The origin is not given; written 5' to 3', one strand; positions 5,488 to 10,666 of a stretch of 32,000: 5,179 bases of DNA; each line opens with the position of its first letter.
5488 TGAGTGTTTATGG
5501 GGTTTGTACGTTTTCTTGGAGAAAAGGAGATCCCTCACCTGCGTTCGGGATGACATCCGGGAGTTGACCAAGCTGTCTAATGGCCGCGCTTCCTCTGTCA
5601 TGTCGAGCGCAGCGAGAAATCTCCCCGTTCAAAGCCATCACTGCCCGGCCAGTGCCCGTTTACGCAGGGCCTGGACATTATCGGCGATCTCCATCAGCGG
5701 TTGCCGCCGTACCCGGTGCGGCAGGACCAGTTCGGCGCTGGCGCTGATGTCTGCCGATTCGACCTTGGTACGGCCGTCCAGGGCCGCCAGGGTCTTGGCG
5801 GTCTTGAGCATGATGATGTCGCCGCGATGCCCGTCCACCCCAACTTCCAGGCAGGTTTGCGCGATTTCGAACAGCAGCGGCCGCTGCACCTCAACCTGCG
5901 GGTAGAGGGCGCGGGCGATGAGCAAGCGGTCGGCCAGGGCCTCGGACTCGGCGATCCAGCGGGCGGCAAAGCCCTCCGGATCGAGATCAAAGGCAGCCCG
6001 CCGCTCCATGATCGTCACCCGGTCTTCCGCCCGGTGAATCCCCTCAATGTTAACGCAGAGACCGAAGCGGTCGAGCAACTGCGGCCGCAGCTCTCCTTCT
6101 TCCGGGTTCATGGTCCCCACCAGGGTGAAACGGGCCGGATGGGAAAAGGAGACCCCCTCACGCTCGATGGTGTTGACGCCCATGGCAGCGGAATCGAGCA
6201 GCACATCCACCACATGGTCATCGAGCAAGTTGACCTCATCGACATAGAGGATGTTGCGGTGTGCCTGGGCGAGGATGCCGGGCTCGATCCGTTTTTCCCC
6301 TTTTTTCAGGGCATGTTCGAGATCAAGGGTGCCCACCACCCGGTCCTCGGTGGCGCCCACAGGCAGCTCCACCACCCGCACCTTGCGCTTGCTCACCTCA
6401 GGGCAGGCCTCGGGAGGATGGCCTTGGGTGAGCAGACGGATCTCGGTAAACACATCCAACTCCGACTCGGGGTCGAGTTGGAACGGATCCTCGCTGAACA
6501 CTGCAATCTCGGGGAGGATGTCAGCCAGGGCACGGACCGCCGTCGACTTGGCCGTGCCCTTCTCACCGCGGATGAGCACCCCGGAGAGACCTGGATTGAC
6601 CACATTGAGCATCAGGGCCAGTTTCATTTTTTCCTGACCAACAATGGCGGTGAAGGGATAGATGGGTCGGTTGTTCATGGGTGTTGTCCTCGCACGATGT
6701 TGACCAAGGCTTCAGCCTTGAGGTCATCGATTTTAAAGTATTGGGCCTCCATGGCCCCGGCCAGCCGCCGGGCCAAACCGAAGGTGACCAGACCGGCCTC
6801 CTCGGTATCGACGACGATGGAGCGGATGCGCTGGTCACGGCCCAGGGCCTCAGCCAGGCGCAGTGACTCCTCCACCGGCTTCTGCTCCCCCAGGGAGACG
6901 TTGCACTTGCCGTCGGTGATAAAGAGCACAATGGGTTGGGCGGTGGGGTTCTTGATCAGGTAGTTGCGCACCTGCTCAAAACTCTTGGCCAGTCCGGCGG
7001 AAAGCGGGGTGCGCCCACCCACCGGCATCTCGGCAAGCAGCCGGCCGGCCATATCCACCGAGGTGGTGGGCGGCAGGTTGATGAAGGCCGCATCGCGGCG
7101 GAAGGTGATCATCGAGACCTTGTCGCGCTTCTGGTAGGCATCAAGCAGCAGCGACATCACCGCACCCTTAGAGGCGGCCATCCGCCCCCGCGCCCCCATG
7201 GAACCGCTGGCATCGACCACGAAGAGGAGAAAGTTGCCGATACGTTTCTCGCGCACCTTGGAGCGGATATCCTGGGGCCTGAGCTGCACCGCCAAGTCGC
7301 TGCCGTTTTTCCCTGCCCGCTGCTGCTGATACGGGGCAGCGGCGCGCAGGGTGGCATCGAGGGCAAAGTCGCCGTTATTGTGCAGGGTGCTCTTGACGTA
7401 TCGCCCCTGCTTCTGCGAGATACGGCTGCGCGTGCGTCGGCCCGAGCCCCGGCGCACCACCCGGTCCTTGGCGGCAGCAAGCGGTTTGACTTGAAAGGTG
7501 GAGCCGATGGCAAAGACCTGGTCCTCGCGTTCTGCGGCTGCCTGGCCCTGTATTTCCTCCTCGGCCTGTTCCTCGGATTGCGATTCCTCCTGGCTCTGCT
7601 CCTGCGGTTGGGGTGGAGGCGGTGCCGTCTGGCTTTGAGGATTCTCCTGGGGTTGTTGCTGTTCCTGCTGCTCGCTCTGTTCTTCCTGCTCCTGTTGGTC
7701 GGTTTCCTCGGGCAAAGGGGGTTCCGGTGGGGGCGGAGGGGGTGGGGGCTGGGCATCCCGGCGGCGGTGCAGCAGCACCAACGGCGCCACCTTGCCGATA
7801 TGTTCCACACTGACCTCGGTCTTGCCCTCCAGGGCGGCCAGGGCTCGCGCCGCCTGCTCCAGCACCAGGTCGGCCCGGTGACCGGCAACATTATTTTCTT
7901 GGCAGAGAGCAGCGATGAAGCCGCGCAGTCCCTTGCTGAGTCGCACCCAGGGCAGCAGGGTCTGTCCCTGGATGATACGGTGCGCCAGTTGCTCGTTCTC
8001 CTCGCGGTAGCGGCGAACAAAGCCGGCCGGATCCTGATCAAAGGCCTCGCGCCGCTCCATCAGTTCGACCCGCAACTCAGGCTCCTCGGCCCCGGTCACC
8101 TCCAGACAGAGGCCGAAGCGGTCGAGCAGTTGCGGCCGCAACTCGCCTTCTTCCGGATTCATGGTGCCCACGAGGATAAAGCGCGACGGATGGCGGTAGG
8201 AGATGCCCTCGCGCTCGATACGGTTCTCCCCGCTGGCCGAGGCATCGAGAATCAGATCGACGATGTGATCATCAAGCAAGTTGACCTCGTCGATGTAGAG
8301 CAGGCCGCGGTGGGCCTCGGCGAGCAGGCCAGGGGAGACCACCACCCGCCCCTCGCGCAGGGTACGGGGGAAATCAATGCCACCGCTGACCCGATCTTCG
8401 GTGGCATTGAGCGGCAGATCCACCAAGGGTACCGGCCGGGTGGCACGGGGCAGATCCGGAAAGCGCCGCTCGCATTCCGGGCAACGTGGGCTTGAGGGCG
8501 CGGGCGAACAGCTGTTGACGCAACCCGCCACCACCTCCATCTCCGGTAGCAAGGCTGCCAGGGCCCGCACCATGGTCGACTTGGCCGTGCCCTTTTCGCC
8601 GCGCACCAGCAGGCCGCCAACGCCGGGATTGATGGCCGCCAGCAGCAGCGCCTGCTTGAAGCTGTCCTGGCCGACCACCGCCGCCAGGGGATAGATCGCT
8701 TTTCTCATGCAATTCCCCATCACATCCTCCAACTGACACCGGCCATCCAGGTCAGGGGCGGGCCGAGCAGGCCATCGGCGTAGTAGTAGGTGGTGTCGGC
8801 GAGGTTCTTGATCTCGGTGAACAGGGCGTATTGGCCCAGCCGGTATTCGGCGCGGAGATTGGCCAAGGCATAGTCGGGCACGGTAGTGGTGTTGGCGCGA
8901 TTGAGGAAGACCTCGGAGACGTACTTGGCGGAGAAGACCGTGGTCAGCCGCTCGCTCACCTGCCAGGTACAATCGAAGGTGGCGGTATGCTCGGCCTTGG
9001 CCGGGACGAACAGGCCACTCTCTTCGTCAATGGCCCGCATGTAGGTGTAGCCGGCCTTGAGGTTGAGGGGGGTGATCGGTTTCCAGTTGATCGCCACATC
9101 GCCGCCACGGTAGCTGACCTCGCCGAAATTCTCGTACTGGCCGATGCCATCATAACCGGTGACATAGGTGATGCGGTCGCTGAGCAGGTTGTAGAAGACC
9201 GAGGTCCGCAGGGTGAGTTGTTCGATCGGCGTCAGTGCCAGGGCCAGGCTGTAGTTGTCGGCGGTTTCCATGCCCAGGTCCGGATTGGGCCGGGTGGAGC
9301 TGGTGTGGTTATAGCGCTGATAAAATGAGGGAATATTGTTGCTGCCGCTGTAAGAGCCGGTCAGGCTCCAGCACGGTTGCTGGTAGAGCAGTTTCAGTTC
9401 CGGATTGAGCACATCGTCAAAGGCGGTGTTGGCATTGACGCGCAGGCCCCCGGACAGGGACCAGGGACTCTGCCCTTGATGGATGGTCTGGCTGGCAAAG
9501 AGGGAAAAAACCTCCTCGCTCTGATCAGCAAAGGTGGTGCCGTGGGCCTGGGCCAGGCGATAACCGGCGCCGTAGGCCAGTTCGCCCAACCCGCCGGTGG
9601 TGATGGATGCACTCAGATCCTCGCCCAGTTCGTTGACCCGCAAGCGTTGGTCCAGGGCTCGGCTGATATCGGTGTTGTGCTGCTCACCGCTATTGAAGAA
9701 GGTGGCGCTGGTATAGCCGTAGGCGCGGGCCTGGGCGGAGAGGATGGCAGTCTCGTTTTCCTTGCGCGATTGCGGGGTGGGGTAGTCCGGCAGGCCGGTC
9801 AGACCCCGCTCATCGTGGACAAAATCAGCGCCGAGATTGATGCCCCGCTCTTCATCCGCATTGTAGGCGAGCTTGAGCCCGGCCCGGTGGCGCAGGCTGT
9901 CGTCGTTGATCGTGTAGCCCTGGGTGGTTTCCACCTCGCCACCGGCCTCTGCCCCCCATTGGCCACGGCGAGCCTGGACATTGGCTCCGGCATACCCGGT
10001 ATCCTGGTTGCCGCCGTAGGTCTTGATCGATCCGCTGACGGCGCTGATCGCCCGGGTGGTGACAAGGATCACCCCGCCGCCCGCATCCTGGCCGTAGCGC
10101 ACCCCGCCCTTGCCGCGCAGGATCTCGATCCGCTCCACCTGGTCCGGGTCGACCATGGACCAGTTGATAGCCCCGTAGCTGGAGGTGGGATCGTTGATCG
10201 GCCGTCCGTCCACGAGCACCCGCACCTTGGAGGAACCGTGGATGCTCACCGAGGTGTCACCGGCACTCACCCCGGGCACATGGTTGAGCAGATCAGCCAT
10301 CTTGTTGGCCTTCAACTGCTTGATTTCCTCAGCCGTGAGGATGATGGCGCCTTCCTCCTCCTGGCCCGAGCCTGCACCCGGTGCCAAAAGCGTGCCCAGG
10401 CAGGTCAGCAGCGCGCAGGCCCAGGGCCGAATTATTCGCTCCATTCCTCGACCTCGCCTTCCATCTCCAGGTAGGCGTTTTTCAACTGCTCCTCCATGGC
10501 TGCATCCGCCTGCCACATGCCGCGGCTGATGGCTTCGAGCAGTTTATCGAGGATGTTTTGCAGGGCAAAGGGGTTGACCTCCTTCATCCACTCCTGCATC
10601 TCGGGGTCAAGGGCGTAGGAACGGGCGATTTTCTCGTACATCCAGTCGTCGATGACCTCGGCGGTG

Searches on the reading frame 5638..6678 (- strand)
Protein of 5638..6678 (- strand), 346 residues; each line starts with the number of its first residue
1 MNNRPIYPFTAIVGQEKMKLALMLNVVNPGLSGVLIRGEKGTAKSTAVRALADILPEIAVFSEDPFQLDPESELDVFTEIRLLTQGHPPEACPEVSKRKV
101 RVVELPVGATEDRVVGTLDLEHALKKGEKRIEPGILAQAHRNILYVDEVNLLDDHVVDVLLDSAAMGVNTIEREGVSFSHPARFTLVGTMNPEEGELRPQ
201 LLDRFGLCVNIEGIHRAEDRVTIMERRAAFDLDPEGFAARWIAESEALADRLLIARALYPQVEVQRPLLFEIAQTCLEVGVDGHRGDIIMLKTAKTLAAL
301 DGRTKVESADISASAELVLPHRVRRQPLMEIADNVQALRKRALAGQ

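Call 7: search_protein_families(library=pfam, proteins=[window:5638-6678:-], max_evalue=0.001)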
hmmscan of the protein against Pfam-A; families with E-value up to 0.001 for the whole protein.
window:5638-6678:- (346 aa): 5 families
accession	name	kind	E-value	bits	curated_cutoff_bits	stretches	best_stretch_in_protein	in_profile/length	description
PF17863.7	AAA_lid_2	-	9.2e-20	70.6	22.7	1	271-337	3-70/74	AAA lid domain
PF01078.27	Mg_chelatase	-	6.4e-14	52.3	20.3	1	123-192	89-158/207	Magnesium chelatase, subunit ChlI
PF07728.20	AAA_5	-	3.3e-10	40.5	22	1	97-205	25-139/139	AAA domain (dynein-related subfamily)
PF00493.29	MCM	-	2.3e-05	24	23.3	0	125-197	106-178/224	MCM P-loop domain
PF13191.12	AAA_16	-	0.00033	21.7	32.6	1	19-68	11-63/167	AAA ATPase domain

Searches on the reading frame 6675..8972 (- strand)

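Call 7: search_protein_families(library=pfam, proteins=[window:6675-8972:-], max_evalue=0.001)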
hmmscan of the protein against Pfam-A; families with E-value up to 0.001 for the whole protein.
window:6675-8972:- (765 aa): 7 families
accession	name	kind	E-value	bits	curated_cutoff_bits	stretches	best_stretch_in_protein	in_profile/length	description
PF17863.7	AAA_lid_2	-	2.2e-16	59.8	22.7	1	353-413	4-64/74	AAA lid domain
PF01078.27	Mg_chelatase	-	1.1e-13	51.5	20.3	1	208-273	93-158/207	Magnesium chelatase, subunit ChlI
PF13519.12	VWA_2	-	1.1e-09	39.3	27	1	582-689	1-107/107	von Willebrand factor type A domain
PF07728.20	AAA_5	-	2.5e-06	28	22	0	179-286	26-139/139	AAA domain (dynein-related subfamily)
PF20030.5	bpMoxR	-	1.4e-05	24.7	27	0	195-301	73-175/205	MoxR domain in the MoxR-vWA-beta-propeller ternary systems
PF00493.29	MCM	-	6.9e-05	22.5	23.3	0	207-278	107-178/224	MCM P-loop domain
PF13191.12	AAA_16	-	0.00039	21.4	32.6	1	112-240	18-151/167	AAA ATPase domain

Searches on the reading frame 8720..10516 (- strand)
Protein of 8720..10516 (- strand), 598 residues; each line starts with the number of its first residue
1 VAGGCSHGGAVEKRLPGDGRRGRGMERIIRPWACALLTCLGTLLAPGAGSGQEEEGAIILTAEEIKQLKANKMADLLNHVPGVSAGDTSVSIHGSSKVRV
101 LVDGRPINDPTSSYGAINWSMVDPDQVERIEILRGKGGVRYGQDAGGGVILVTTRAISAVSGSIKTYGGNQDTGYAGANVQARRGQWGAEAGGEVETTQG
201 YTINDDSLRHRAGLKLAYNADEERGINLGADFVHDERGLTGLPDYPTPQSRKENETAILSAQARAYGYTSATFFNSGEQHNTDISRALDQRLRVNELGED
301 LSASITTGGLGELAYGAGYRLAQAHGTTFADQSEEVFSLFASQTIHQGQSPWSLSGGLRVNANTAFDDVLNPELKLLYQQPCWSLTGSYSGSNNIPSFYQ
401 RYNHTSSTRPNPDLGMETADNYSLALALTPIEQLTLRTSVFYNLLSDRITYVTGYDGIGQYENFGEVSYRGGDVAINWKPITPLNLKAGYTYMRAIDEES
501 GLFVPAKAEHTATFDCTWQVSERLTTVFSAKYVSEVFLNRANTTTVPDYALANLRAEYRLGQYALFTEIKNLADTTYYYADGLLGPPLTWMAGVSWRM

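Call 7: search_protein_families(library=pfam, proteins=[window:8720-10516:-], max_evalue=0.001)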
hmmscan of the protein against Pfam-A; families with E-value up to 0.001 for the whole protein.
window:8720-10516:- (598 aa): 1 family
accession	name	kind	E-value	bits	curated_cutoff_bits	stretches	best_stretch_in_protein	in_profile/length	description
PF07715.20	Plug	-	7e-21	75.2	23.9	1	59-149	11-107/107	TonB-dependent Receptor Plug Domain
